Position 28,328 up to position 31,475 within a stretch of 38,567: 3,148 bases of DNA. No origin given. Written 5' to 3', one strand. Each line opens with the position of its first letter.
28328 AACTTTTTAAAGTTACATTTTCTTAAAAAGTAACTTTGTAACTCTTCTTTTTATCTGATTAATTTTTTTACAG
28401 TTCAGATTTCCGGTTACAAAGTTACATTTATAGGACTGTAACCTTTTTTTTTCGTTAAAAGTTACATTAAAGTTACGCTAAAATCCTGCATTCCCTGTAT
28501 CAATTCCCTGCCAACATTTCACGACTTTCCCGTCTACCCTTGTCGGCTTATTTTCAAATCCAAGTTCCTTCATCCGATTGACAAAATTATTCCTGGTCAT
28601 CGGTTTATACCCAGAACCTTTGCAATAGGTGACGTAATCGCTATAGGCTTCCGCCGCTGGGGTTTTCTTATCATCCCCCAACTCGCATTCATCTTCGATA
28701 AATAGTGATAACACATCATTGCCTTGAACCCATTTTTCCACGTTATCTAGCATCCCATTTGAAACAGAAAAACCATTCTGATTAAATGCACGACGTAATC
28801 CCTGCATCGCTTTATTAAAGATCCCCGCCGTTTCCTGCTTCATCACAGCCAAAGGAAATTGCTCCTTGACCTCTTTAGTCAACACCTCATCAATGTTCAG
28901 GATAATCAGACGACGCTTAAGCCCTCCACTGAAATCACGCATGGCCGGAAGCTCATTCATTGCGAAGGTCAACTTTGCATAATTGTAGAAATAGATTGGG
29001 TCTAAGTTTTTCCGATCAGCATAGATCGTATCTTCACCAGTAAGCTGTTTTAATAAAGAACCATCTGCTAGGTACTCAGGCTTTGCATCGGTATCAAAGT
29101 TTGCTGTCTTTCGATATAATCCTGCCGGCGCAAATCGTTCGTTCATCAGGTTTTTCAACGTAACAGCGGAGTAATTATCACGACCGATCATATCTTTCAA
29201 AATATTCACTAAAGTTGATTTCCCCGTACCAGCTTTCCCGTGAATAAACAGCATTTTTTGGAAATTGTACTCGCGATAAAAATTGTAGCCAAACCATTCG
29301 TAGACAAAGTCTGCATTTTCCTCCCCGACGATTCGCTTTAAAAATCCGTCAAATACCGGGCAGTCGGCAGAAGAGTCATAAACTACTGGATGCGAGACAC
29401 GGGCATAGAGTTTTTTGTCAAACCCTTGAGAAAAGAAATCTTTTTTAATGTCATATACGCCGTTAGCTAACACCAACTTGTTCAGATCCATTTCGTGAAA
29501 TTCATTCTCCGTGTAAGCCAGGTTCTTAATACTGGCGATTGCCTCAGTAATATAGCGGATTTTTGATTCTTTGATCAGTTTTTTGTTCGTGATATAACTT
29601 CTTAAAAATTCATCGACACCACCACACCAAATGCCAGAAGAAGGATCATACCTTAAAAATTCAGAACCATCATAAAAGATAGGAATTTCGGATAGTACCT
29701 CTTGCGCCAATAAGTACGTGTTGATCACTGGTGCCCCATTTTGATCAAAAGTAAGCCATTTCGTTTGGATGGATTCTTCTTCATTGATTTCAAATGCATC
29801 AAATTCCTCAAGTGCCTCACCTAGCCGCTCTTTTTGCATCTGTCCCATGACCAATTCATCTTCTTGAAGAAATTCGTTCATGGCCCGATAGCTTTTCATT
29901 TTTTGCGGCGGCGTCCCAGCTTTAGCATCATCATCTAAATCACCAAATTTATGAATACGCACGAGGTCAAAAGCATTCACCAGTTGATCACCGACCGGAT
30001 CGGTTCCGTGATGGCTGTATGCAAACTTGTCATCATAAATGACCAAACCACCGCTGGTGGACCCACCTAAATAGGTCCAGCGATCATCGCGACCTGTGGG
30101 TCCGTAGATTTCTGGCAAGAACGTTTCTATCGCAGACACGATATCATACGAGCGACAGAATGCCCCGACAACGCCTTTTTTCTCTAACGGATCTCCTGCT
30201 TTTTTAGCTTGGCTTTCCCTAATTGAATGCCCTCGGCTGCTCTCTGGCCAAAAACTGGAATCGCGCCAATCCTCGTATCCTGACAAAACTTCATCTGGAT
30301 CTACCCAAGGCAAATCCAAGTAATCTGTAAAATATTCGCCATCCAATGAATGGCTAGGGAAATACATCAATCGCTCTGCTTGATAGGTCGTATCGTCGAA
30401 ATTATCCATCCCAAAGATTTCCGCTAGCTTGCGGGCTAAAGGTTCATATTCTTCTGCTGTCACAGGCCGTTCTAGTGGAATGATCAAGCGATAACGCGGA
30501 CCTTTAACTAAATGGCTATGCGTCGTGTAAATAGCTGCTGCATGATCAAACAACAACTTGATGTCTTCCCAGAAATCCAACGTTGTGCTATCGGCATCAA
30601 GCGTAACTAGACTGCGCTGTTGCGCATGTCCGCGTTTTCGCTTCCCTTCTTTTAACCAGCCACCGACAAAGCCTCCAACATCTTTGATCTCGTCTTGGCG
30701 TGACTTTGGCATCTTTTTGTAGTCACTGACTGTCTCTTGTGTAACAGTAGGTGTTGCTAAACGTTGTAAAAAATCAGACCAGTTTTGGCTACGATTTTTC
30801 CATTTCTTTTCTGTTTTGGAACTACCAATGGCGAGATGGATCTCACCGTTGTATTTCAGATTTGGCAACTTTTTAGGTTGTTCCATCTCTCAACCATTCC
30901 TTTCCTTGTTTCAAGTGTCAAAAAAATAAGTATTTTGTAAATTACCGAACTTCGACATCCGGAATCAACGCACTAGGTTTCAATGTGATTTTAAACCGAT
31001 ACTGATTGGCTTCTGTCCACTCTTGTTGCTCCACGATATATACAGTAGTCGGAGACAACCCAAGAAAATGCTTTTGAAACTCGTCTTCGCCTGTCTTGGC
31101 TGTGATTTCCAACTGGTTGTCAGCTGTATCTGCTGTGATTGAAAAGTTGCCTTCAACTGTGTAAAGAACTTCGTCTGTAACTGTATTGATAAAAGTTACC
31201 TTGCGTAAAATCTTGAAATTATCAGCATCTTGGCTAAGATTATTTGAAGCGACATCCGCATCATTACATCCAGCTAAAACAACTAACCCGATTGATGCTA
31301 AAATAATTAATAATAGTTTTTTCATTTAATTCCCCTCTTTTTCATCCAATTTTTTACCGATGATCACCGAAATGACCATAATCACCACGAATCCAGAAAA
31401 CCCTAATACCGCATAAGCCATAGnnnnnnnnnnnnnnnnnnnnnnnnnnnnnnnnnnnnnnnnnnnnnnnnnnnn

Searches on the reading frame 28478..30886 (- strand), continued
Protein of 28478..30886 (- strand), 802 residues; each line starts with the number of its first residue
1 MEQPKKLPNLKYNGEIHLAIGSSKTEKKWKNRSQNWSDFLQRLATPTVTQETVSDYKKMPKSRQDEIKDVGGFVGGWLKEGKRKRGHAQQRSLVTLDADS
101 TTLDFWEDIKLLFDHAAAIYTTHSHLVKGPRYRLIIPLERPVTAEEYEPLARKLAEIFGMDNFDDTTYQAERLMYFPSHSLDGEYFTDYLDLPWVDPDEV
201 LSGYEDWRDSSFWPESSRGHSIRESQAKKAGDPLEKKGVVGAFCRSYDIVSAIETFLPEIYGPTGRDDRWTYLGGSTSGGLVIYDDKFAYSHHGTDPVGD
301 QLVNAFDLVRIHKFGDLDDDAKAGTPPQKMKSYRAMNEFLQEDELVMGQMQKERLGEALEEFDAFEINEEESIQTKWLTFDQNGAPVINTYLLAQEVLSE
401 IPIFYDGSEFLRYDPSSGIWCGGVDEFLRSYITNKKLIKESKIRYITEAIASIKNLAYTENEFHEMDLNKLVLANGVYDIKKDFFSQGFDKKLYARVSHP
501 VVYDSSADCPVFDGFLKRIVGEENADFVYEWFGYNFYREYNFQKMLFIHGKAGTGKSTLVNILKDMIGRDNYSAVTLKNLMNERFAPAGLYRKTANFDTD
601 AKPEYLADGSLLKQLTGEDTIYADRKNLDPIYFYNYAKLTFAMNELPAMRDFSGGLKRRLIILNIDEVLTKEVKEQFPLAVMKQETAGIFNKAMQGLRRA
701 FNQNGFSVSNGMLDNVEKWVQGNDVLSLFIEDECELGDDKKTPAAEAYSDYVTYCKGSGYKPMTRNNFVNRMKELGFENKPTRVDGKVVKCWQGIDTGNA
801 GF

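Call 52: find_homologous_proteins(query=window:28481-30886:-, max_evalue=1e-10)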
Query window:28481-30886:- (802 aa): 7988 proteins with E <= 1e-10 among 8000 candidates; the best 120 are listed.
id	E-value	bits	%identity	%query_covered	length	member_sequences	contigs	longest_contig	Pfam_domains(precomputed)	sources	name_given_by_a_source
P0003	0.0e+0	1860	99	100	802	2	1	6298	PF19263.6,PF08706.17,PF03288.23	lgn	-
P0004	0.0e+0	1856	99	100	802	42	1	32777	PF19263.6,PF08706.17,PF03288.23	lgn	-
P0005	0.0e+0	1850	99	100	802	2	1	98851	PF19263.6,PF08706.17,PF03288.23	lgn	-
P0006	0.0e+0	1847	99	100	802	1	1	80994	PF19263.6,PF08706.17,PF03288.23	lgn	-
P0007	0.0e+0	1840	98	100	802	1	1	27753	PF19263.6,PF08706.17,PF03288.23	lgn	-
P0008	0.0e+0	1839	98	100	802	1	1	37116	PF19263.6,PF08706.17,PF03288.23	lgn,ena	-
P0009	0.0e+0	1801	95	100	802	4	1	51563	PF19263.6,PF08706.17,PF03288.23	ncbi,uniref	ncbi:phage/plasmid primase, P4 family [Enterococcus mundtii]|uniref:DNA primase family protein n=1 T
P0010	0.0e+0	1694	90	100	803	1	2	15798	PF19263.6,PF08706.17,PF03288.23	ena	-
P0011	0.0e+0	1610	85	99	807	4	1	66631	PF19263.6,PF08706.17,PF03288.23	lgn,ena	-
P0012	0.0e+0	1590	83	100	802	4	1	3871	PF19263.6,PF08706.17,PF03288.23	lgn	-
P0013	0.0e+0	1570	82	100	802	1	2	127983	PF19263.6,PF08706.17,PF03288.23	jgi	jgi:putative DNA primase/helicase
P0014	0.0e+0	1515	79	99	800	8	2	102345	PF19263.6,PF08706.17,PF03288.23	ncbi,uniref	ncbi:phage/plasmid primase, P4 family [Enterococcus sp. 2201sp1_2201st1_B8_2201SCRN_220225]|uniref:D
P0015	0.0e+0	1494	81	96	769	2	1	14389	PF19263.6,PF08706.17,PF03288.23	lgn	-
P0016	0.0e+0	1484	77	100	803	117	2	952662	PF19263.6,PF08706.17,PF03288.23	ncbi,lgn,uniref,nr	ncbi:DNA primase family protein [Enterococcus faecalis]|uniref:DNA primase family protein n=1 Tax=En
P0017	0.0e+0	1434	75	100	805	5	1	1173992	PF19263.6,PF08706.17,PF03288.23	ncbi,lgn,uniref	ncbi:DNA primase family protein [Enterococcus sp. DIV0170]|uniref:DNA primase family protein n=1 Tax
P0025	0.0e+0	1290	68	99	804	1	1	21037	PF19263.6,PF08706.17,PF03288.23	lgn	-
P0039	0.0e+0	1054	57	100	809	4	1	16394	PF19263.6,PF13555.13,PF08706.17,PF03288.23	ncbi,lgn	ncbi:DNA primase family protein [Jeotgalibaca porci]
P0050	0.0e+0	1037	57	99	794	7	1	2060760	PF19263.6,PF08706.17,PF03288.23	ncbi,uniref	ncbi:phage/plasmid primase, P4 family [Streptococcus pluranimalium]|uniref:DNA primase family protei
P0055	0.0e+0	1030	57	97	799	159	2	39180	PF19263.6,PF08706.17,PF03288.23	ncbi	ncbi:phage/plasmid primase, P4 family [Streptococcus uberis]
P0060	2.0e-293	993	55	99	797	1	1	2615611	PF19263.6,PF08706.17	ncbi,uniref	ncbi:DNA primase family protein [Agrilactobacillus fermenti]|uniref:DNA primase family protein n=1 T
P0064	4.7e-288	976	57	92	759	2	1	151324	PF19263.6,PF08706.17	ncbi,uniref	ncbi:DNA primase family protein [Loigolactobacillus zhaoyuanensis]|uniref:Phage/plasmid primase, P4 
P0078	9.7e-262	889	51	99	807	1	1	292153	PF19263.6,PF08706.17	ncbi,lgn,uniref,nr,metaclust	ncbi:DNA primase family protein [Schleiferilactobacillus perolens]|uniref:SF3 helicase domain-contai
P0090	1.9e-247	841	49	94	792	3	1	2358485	PF19263.6,PF08706.17,PF03288.23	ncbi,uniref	ncbi:phage/plasmid primase, P4 family [Lactococcus garvieae]|uniref:DNA primase family protein n=1 T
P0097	1.9e-213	729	43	99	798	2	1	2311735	PF19263.6,PF08706.17,PF03288.23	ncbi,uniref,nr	ncbi:hypothetical protein XA3_19930 [Xylocopilactobacillus apicola]|uniref:SF3 helicase domain-conta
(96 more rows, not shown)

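Call 55: find_encoding_contigs(protein=P0025, flank=1500, max_places=1)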
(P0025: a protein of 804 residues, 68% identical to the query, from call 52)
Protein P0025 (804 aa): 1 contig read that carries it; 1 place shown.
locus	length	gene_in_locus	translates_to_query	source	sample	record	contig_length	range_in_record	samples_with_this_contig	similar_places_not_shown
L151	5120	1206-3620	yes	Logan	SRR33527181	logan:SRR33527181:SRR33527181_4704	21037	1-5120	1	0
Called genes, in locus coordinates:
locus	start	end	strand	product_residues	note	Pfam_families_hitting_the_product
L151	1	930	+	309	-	?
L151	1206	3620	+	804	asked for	PF08706:D5_N, PF03288:Pox_D5 (faint), PF19263:DUF5906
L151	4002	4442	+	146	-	-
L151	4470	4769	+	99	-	PF08774:VRR_NUC (weak)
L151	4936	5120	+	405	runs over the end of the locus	PF00176:SNF2-rel_dom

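Call 56: find_encoding_contigs(protein=P0039, flank=1500, max_places=1)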
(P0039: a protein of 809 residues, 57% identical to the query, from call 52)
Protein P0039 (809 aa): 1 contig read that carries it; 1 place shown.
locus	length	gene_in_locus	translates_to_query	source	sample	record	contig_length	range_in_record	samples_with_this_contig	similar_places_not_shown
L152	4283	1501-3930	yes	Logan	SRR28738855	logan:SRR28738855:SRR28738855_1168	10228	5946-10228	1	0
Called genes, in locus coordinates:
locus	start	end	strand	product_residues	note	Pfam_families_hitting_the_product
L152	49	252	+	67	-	PF13443:HTH_26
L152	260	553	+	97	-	-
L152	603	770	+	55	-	-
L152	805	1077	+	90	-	-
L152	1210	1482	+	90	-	-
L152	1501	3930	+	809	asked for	PF08706:D5_N, PF13555:AAA_29 (faint), PF19263:DUF5906, PF03288:Pox_D5 (weak)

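Call 57: find_encoding_contigs(protein=P0060, flank=1500, max_places=1)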
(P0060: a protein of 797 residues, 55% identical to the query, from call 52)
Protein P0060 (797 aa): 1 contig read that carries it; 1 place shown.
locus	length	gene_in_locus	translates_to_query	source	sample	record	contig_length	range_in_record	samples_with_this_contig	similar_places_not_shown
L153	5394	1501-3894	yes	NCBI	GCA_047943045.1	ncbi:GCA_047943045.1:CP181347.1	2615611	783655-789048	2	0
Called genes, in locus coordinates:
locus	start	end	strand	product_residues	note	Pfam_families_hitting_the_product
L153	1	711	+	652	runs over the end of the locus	PF00476:DNA_pol_A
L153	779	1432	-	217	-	-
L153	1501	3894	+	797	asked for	PF08706:D5_N, PF19263:DUF5906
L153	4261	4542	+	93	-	-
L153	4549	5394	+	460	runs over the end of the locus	PF00176:SNF2-rel_dom, PF00270:DEAD, PF04851:ResIII (weak), PF00271:Helicase_C (weak)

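Call 58: find_encoding_contigs(protein=P0078, flank=1500, max_places=1)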
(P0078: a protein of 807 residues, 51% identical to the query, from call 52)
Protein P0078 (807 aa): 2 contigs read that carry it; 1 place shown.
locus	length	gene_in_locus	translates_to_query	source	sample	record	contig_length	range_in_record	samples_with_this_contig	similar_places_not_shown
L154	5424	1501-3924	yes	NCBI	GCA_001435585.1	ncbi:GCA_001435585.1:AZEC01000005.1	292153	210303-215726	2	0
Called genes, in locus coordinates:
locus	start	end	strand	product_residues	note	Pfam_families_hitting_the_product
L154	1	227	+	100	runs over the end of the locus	-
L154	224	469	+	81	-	-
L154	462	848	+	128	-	PF13240:Zn_Ribbon_1 (faint)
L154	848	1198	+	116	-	-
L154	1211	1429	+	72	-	PF11753:DUF3310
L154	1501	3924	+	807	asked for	PF08706:D5_N (weak), PF19263:DUF5906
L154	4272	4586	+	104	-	-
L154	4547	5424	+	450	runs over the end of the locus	PF00176:SNF2-rel_dom, PF00270:DEAD (weak), PF04851:ResIII (faint), PF00271:Helicase_C (weak)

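Call 59: find_encoding_contigs(protein=P0090, flank=1500, max_places=1)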
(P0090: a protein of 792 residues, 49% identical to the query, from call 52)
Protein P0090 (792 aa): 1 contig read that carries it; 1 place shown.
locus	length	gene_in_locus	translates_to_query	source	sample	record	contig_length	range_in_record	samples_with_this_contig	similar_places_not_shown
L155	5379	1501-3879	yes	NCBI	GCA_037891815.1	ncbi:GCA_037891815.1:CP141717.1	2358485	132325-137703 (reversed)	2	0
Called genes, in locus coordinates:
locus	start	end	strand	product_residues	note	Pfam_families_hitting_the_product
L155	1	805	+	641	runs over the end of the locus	PF00476:DNA_pol_A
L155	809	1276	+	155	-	PF01381:HTH_3, PF12844:HTH_19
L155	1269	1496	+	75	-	-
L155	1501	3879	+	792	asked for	PF08706:D5_N, PF19263:DUF5906, PF03288:Pox_D5 (weak)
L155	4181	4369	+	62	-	-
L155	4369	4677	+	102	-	-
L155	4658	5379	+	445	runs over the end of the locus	PF00176:SNF2-rel_dom, PF00270:DEAD (weak), PF04851:ResIII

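Call 60: find_encoding_contigs(protein=P0097, flank=1500, max_places=1)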
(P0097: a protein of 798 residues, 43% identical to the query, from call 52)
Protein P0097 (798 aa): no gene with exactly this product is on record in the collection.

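Call 68: predict_structure(alignment_id=A2)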
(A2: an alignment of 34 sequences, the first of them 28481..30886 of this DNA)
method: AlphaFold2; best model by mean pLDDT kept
length: 802 residues; sequences in the alignment: 34
mean_pLDDT: 86.1   pTM: 0.57
mean pLDDT of the five models: 86.1, 85.8, 85.0, 84.8, 83.0
residues with pLDDT >= 90: 361; 70-90: 375; 50-70: 55; < 50: 11
segments of 3 or more residues with pLDDT < 50: 1-3, 800-802
pLDDT, mean of each block of 10 residues (from residue 1): 59 92 85 93 92 89 84 89 77 91 89 94 89 95 89 91 83 88 92 95 78 73 77 87 93 92 77 66 84 74 92 89 83 91 88 75 50 76 85 93 91 91 92 90 94 94 80 94 91 89 96 95 95 93 91 88 93 90 88 89 69 86 88 91 80 76 90 92 96 96 93 87 76 83 89 78 80 85 83 79 36
secondary structure, 60 per line:
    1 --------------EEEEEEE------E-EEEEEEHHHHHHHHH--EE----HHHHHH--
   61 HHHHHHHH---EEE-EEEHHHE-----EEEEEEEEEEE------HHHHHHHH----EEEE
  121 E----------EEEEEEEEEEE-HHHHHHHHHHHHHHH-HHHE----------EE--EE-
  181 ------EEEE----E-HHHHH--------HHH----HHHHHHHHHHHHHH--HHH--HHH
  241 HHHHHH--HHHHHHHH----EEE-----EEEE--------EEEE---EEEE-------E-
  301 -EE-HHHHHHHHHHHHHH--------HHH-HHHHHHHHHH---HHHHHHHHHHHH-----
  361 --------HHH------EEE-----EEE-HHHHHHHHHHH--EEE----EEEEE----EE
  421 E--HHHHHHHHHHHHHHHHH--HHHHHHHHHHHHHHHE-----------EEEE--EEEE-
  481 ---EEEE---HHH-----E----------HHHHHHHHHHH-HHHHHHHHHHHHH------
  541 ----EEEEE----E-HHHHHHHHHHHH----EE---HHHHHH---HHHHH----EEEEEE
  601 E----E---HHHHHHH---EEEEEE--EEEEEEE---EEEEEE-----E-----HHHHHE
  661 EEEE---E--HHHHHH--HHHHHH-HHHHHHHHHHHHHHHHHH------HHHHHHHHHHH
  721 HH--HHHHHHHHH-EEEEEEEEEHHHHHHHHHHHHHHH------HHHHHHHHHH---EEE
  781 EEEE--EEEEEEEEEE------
elements in order (helices of 4 or more, strands of 3 or more residues): E15-21 E30-35 H36-44 H53-58 H61-68 E72-74 E76-78 E88-98 H105-112 E117-121 E132-142 H144-158 E187-190 H197-201 H217-230 H238-246 H249-256 E261-263 E269-272 E281-284 E288-291 H305-318 H331-340 H344-355 E378-380 E386-388 H390-400 E403-405 E410-414 E419-421 H424-440 H443-457 E470-473 E476-479 E484-487 H510-520 H522-534 E545-549 H556-567 H577-582 H586-590 E595-601 H610-616 E620-625 E628-634 E638-643 H655-659 E660-664 H671-676 H679-684 H686-703 H710-722 H725-733 E735-743 H744-758 H765-774 E778-784 E787-796

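Call 70: fold_search(model_id=the predicted structure, library=pdb)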
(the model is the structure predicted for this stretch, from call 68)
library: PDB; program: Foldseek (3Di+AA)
matches with E <= 10: 1000; with E <= 0.001: 198
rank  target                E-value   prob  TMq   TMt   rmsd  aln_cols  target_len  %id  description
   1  7ola_C                2.7e-21  1.00  0.42  0.74   3.9       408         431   19  Structure of Primase-Helicase in SaPI5 (released 2022-07-13)
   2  7ola_A                1.1e-19  1.00  0.42  0.73   3.8       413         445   19  Structure of Primase-Helicase in SaPI5 (released 2022-07-13)
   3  7om0_A                1.3e-19  1.00  0.43  0.74   4.0       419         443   19  Structure of Primase-Helicase in SaPI5 (released 2022-07-13)
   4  8iqi_C                1.5e-19  1.00  0.41  0.36  22.5       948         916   11  Structure of Full-Length AsfvPrimPol in Complex-Form (released 2023-07-26)
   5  7ola_B                1.7e-19  1.00  0.42  0.72   5.2       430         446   17  Structure of Primase-Helicase in SaPI5 (released 2022-07-13)
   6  8iqi_B                2.4e-19  1.00  0.42  0.38  23.0       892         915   12  Structure of Full-Length AsfvPrimPol in Complex-Form (released 2023-07-26)
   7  8iqi_A                3.3e-19  1.00  0.38  0.34  25.4       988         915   11  Structure of Full-Length AsfvPrimPol in Complex-Form (released 2023-07-26)
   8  7om0_D                3.7e-19  1.00  0.41  0.70   4.2       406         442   18  Structure of Primase-Helicase in SaPI5 (released 2022-07-13)
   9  8iqh_E                3.2e-17  1.00  0.37  0.34  23.5       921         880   12  Structure of Full-Length AsfvPrimPol in Apo-Form (released 2023-07-26)
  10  8ww7_H                3.3e-17  1.00  0.40  0.37  22.2       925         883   11  Structure of AMPPNP-Form AsfvPrimPol Dodecamer (released 2025-04-30)
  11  7ola_D                8.0e-17  1.00  0.37  0.75   3.7       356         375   18  Structure of Primase-Helicase in SaPI5 (released 2022-07-13)
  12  8wvz_E                8.9e-17  1.00  0.39  0.36  23.1       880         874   11  Structure of ADP-Form AsfvPrimPol Hexamer (released 2024-10-30)
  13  8iqi_F                1.1e-16  1.00  0.37  0.33  24.9       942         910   11  Structure of Full-Length AsfvPrimPol in Complex-Form (released 2023-07-26)
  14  8iqh_A                1.3e-16  1.00  0.37  0.34  23.8       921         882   11  Structure of Full-Length AsfvPrimPol in Apo-Form (released 2023-07-26)
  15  7ola_F                1.5e-16  1.00  0.34  0.75   3.2       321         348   18  Structure of Primase-Helicase in SaPI5 (released 2022-07-13)
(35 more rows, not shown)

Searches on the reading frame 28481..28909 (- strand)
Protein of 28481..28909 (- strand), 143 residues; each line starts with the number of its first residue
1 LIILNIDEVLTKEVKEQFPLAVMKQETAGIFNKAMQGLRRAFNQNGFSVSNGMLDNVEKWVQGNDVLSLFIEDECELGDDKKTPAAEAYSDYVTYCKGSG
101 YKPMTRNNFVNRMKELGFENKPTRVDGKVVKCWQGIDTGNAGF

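Call 51: find_homologous_proteins(query=window:28481-28909:-, max_evalue=0.001)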
Query seq(143 aa) (143 aa): 2 proteins with E <= 0.001 among 13 candidates.
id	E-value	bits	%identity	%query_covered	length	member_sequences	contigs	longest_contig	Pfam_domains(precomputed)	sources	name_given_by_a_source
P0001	6.7e-63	229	70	100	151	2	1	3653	PF03288.23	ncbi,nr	ncbi:TPA: DNA primase, partial [Enterococcus faecalis]|nr:DNA primase [Enterococcus faecalis]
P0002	9.1e-38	147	67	72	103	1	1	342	-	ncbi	ncbi:DNA primase, partial [Enterococcus faecalis]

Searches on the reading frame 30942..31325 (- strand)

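Call 9: search_protein_families(library=pfam, proteins=[window:30942-31325:-], max_evalue=0.01)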
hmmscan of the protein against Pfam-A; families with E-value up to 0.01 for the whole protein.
window:30942-31325:- (127 aa): 1 family
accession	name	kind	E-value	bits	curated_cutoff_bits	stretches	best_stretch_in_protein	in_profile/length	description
PF25682.1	Phage_VG64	-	3.7e-45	153.2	27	1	1-127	1-127/127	Mycobacterium phage VG64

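Call 10: search_protein_families(library=phrogs, proteins=[window:30942-31325:-], max_evalue=0.001)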
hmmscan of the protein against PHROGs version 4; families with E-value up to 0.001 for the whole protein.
window:30942-31325:- (127 aa): 1 family
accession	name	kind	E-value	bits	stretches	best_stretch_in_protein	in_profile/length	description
phrog_478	-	integration and excision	1.6e-41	142.3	1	1-127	1-129/129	site-specific recombination directionality factor RDF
